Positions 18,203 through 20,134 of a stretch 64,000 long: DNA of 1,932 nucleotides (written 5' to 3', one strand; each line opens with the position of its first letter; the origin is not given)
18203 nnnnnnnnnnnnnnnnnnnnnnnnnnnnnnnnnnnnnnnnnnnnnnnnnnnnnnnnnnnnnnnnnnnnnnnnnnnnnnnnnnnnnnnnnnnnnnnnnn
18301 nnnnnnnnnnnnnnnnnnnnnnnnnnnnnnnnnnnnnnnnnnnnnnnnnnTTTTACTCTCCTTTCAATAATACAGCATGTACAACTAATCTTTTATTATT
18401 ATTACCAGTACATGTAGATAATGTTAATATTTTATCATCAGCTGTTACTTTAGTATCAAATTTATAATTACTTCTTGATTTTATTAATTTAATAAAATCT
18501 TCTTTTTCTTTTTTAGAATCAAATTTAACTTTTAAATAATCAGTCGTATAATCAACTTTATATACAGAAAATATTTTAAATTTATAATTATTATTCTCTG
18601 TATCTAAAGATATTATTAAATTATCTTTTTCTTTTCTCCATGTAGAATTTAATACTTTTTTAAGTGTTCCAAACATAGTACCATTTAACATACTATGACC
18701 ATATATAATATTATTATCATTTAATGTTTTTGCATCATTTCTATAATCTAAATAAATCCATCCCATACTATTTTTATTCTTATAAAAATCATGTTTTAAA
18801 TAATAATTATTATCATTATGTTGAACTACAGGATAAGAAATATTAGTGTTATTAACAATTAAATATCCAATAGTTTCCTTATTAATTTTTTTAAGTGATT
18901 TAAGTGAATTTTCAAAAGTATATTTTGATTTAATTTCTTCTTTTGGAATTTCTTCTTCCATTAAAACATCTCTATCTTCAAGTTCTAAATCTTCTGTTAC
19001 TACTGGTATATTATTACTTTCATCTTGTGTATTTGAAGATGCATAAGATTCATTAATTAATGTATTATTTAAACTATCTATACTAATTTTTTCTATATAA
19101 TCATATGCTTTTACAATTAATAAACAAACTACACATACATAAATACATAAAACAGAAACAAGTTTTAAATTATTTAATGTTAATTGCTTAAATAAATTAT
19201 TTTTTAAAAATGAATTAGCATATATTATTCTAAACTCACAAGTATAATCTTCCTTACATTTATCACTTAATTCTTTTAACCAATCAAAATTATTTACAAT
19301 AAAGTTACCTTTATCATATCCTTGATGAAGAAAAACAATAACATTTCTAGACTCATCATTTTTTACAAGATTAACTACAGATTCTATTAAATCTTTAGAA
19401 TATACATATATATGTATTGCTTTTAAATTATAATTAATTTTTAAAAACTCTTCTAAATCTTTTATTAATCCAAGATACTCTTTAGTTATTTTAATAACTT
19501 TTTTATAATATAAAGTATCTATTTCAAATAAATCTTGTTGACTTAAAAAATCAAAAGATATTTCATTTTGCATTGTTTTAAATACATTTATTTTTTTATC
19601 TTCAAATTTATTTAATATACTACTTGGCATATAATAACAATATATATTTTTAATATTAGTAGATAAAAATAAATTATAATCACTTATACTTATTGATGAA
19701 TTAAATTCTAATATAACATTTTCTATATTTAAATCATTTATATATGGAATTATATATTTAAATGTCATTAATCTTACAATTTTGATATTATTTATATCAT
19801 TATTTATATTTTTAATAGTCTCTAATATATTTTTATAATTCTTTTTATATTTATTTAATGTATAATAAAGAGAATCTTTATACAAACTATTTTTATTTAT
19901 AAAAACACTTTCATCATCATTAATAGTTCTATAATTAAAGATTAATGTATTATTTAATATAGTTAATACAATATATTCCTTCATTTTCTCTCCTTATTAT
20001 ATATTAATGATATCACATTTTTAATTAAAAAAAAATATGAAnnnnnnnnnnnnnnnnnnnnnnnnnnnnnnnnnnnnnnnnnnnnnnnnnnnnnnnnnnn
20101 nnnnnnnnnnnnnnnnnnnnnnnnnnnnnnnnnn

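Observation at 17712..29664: Two-partner cassette family: 225-aa C-terminally anchored protein (A) translationally coupled to a giant Cys-rich secreted protein (B), with a third A-like paralog beside the sortase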

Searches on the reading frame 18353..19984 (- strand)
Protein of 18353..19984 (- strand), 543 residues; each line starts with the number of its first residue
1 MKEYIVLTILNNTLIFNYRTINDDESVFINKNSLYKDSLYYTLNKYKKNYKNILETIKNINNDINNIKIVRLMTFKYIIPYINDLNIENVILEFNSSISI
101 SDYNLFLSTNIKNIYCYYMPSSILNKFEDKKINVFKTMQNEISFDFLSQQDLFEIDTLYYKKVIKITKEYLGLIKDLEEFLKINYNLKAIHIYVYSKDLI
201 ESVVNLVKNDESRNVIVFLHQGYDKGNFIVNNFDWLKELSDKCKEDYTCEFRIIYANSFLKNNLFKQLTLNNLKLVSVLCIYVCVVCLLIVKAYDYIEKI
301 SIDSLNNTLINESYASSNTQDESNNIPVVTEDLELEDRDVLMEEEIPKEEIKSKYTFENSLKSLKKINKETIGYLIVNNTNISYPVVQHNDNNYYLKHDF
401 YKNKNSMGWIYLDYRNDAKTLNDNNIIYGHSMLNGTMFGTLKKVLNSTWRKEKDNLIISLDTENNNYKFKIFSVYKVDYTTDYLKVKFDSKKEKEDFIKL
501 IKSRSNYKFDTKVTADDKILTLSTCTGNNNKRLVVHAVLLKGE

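Call 5: search_protein_families(library=pfam, proteins=[window:18353-19984:-], max_evalue=0.1)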
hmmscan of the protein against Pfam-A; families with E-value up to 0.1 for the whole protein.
window:18353-19984:- (543 aa): 1 family
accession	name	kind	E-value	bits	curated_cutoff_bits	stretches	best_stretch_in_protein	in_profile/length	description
PF04203.18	Sortase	-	1.7e-15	57.3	26.6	1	377-539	3-124/125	Sortase domain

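Call 6: search_protein_families(library=ncbifam, proteins=[window:18353-19984:-], max_evalue=0.1)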
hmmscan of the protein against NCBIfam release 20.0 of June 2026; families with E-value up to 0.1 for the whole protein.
window:18353-19984:- (543 aa): 3 families
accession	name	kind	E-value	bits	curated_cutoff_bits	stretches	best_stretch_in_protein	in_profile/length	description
TIGR03064.1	sortase_srtB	equivalog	4.2e-51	173.5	153.75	1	352-535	54-235/235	class B sortase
NF040525.1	SrtB_LPKTxSAVK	exception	3.7e-17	62.2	200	1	348-529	42-227/261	class B sortase, LPKTxAVK-specific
NF033747.1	class_E_sortase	subfamily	0.018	14.9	160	1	471-539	153-205/211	class E sortase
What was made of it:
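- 18353..19984 (-): Class B sortase fused to a conserved ~265-aa N-terminal cytoplasmic domain and one TM helix. TIGR03064 173.5 bits, above cutoff (call 6).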

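Call 82: search_solved_structures(query=window:18353-19984:-, max_evalue=0.01)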
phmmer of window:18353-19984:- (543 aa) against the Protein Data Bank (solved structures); distinct sequences matched with E-value up to 0.01: 15.
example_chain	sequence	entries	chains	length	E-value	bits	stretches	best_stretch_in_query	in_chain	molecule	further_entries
2oqw_A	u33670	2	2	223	5.1e-39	137.6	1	344-541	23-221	Sortase B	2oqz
1rz2_A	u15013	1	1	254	8.1e-39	136.9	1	344-541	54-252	conserved hypothetical protein BA4783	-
5jcv_A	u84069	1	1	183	6.6e-33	117.4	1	359-528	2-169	Lmo2181 protein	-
5gyj_A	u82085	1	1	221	7.8e-33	117.2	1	358-537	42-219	Putative peptidase C60B, sortase B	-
6kyc_A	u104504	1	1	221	1.6e-32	116.2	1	358-537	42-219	Putative peptidase C60B, sortase B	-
6kyd_A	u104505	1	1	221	2.9e-32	115.3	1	358-537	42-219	Putative peptidase C60B, sortase B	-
4ux7_A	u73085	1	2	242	2.4e-31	112.3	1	359-539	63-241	PUTATIVE PEPTIDASE C60B, SORTASE B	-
1ng5_A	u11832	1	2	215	3.5e-31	111.8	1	360-541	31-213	sortase B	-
1qx6_A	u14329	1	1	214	5.1e-31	111.2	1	360-541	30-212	NPQTN specific sortase B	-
1qwz_A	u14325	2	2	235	7.7e-31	110.6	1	359-541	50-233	NPQTN specific sortase B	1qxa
4lfd_A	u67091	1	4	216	8.5e-31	110.5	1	360-541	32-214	Sortase B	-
5b23_A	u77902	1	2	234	6e-24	87.9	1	348-536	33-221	Uncharacterized protein Sortase B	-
5yfk_A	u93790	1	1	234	1.5e-22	83.3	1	348-536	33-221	Uncharacterized protein Sortase B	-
4y4q_A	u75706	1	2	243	1.2e-18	70.3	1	360-535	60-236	Sortase, SrtB family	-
3psq_A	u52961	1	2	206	6.5e-14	54.8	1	363-529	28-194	Hypothetical exported protein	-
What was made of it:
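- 18353..19984 (-): PDB SrtB 2oqw E=5e-39 (call 82).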
